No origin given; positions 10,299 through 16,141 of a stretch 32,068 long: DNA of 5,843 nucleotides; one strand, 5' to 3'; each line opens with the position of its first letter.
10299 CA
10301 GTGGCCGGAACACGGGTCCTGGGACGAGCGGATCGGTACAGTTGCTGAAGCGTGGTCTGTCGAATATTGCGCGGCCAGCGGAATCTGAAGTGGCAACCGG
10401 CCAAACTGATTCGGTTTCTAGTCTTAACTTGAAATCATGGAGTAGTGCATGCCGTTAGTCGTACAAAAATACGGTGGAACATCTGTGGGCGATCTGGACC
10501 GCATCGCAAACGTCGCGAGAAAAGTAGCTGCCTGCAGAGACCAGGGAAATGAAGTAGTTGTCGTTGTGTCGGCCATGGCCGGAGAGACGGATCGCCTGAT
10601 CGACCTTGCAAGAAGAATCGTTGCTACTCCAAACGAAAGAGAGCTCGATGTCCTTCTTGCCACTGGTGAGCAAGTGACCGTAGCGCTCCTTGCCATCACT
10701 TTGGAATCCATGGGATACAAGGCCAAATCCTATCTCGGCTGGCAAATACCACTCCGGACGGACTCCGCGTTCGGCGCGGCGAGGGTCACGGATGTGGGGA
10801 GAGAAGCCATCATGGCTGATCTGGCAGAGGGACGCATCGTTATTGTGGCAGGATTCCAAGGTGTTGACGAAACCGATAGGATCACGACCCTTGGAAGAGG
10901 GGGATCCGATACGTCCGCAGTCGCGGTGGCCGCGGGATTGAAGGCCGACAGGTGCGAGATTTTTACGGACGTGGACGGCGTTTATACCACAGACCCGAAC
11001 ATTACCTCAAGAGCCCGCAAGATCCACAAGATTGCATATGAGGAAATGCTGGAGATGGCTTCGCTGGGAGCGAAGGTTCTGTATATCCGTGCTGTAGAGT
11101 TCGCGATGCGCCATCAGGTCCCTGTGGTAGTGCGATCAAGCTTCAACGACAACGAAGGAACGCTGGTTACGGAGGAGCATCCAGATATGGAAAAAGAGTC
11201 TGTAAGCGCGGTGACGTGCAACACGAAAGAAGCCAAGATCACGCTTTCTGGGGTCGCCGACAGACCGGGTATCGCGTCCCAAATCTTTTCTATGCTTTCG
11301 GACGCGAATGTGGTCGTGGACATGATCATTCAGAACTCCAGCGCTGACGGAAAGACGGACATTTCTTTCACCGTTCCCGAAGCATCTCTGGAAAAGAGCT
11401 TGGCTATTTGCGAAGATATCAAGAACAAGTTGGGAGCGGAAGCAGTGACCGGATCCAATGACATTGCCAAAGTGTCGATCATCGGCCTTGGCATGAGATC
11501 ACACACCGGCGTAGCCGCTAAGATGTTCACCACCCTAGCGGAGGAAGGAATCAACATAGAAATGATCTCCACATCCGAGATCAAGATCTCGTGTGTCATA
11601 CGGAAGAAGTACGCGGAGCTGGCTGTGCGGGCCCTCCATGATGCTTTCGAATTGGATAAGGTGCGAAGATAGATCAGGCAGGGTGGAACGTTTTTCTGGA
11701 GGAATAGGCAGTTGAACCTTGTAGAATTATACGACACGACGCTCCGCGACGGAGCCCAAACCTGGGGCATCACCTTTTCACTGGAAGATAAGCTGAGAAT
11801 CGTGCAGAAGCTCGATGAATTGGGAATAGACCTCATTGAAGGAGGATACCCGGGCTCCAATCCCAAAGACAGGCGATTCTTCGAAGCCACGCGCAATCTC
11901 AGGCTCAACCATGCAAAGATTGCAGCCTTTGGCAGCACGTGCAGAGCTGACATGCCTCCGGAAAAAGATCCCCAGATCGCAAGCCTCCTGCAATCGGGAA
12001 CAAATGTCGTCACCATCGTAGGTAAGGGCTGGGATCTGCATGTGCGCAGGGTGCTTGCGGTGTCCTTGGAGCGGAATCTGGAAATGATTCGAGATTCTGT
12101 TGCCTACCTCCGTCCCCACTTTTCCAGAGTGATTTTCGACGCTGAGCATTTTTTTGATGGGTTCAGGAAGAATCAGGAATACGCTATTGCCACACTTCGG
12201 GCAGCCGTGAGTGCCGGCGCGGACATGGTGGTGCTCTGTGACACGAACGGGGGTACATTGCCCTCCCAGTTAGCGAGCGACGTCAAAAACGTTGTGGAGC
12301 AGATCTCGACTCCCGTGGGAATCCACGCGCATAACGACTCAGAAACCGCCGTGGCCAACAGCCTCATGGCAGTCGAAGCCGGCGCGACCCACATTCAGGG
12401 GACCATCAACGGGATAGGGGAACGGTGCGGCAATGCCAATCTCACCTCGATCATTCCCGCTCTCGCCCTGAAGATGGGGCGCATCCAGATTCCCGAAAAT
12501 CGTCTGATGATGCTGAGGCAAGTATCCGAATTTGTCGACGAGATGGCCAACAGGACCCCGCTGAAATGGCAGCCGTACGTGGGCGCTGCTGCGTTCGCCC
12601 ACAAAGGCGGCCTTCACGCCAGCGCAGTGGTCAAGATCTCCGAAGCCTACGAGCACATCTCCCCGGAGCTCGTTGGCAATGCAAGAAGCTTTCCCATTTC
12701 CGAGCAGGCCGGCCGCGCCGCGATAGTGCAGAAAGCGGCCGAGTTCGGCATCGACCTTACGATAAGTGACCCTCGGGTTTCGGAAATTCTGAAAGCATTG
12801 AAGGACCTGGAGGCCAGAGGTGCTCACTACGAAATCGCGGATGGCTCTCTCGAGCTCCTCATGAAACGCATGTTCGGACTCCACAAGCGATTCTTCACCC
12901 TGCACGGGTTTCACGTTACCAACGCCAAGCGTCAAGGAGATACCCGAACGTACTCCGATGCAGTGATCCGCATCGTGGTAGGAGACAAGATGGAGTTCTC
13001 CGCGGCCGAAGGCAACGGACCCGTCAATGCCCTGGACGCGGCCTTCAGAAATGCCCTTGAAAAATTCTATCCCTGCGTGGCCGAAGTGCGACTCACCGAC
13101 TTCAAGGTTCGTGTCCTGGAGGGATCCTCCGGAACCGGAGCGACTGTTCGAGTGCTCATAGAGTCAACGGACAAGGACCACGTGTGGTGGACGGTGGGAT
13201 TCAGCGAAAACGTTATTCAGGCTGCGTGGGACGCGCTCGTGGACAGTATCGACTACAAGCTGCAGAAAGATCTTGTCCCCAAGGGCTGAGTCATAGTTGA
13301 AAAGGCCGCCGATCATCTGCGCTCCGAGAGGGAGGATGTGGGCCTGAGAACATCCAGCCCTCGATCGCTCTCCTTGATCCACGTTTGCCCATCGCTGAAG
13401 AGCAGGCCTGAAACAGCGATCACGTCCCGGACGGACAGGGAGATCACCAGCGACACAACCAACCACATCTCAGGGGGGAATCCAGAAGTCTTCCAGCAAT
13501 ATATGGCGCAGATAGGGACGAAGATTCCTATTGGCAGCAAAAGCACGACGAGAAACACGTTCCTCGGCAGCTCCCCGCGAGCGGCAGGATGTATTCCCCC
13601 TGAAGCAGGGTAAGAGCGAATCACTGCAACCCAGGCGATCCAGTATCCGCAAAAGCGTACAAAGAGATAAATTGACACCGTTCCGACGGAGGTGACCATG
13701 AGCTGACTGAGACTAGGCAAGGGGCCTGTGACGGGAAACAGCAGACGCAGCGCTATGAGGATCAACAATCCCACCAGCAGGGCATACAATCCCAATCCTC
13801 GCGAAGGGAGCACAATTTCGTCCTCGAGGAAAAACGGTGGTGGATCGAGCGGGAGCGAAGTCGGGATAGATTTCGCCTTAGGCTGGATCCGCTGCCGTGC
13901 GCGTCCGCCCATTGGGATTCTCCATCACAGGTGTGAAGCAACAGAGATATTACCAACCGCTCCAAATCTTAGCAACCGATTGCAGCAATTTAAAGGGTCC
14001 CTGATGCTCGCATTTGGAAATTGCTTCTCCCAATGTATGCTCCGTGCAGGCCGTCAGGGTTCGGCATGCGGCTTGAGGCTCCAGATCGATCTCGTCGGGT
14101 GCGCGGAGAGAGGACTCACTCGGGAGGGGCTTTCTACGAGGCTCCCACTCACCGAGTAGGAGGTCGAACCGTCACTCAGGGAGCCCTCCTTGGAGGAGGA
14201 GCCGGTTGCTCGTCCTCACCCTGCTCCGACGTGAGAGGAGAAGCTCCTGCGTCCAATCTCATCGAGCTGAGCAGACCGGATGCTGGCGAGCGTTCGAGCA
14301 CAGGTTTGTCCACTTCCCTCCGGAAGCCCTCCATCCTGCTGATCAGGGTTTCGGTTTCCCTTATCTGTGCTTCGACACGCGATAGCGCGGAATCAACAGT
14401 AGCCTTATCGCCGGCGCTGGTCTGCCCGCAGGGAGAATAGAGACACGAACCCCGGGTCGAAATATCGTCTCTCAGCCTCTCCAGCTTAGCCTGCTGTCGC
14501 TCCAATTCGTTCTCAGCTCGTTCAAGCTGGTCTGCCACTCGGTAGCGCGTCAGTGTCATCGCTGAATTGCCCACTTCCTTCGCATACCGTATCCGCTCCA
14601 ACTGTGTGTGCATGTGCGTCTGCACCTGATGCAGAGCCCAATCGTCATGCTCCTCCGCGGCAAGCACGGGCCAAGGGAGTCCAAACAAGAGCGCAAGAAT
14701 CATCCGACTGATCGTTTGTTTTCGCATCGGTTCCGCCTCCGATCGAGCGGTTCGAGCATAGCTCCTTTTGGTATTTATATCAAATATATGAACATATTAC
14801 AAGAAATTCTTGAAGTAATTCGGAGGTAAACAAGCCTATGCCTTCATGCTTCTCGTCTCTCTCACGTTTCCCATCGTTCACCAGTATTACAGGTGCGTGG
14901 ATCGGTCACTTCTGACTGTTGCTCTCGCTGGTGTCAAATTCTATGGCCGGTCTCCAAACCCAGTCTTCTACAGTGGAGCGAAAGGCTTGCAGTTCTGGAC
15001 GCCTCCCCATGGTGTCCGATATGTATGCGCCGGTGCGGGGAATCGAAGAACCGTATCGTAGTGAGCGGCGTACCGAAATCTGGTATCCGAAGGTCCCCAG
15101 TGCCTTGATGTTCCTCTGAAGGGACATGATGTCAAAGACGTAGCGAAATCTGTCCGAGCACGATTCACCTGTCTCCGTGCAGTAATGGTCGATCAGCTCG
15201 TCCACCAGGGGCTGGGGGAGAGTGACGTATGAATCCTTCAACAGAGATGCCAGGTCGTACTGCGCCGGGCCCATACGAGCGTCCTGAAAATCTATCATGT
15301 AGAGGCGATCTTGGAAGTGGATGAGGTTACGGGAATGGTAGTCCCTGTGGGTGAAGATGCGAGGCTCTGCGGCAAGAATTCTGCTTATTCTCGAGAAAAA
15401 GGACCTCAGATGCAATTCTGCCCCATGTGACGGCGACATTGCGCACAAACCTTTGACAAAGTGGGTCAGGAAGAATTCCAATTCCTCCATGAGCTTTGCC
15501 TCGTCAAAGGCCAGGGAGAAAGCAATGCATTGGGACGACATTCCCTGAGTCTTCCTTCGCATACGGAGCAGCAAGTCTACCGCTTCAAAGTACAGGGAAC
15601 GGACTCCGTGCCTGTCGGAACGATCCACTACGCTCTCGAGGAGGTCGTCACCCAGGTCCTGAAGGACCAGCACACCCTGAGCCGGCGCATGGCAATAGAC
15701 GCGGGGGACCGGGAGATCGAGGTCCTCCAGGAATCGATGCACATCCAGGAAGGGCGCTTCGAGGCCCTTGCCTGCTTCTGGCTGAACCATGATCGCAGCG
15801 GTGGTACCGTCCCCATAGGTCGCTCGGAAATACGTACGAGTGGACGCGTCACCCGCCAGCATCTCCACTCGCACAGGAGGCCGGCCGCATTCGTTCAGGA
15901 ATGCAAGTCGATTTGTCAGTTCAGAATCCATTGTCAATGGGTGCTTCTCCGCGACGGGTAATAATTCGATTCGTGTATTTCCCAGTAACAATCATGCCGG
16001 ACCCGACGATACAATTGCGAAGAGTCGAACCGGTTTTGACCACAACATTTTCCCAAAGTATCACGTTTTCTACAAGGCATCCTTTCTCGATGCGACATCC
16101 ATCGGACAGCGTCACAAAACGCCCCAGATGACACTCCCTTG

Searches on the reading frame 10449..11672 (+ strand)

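Call 8: search_protein_families(library=pfam, proteins=[window:10449-11672:+], max_evalue=0.001)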
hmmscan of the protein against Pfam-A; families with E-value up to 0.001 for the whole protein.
window:10449-11672:+ (407 aa): 4 families
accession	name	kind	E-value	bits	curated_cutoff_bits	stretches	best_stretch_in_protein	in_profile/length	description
PF00696.33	AA_kinase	-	2.4e-51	175.2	24.9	1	3-230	2-234/234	Amino acid kinase family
PF22468.2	ACT_9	-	5.6e-41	138.6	27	2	342-400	1-61/61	ACT domain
PF13840.12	ACT_7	-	2.4e-23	82.2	27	1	337-398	4-65/65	ACT domain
PF01842.31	ACT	-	3.1e-18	65.6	27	2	268-314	6-54/66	ACT domain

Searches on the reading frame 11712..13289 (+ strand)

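Call 8: search_protein_families(library=pfam, proteins=[window:11712-13289:+], max_evalue=0.001)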
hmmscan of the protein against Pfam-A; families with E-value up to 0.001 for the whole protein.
window:11712-13289:+ (525 aa): 3 families
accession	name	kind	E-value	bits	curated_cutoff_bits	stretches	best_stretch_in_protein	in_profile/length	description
PF00682.25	HMGL-like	-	3.4e-46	158.2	29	1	4-271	2-256/260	HMGL-like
PF08502.15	LeuA_dimer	-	2.4e-25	89.4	24.9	1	374-516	1-130/131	LeuA allosteric (dimerisation) domain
PF22617.1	HCS_D2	-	3.3e-15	56.7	27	1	290-368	2-79/82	Homocitrate synthase post-HMGL domain-like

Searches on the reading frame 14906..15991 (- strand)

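Call 8: search_protein_families(library=pfam, proteins=[window:14906-15991:-], max_evalue=0.001)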
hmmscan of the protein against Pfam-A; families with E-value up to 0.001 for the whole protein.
window:14906-15991:- (361 aa): 1 family
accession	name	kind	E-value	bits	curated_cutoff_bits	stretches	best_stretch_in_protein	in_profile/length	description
PF01636.29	APH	-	4.8e-20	72.8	23.2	1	45-273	5-231/239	Phosphotransferase enzyme family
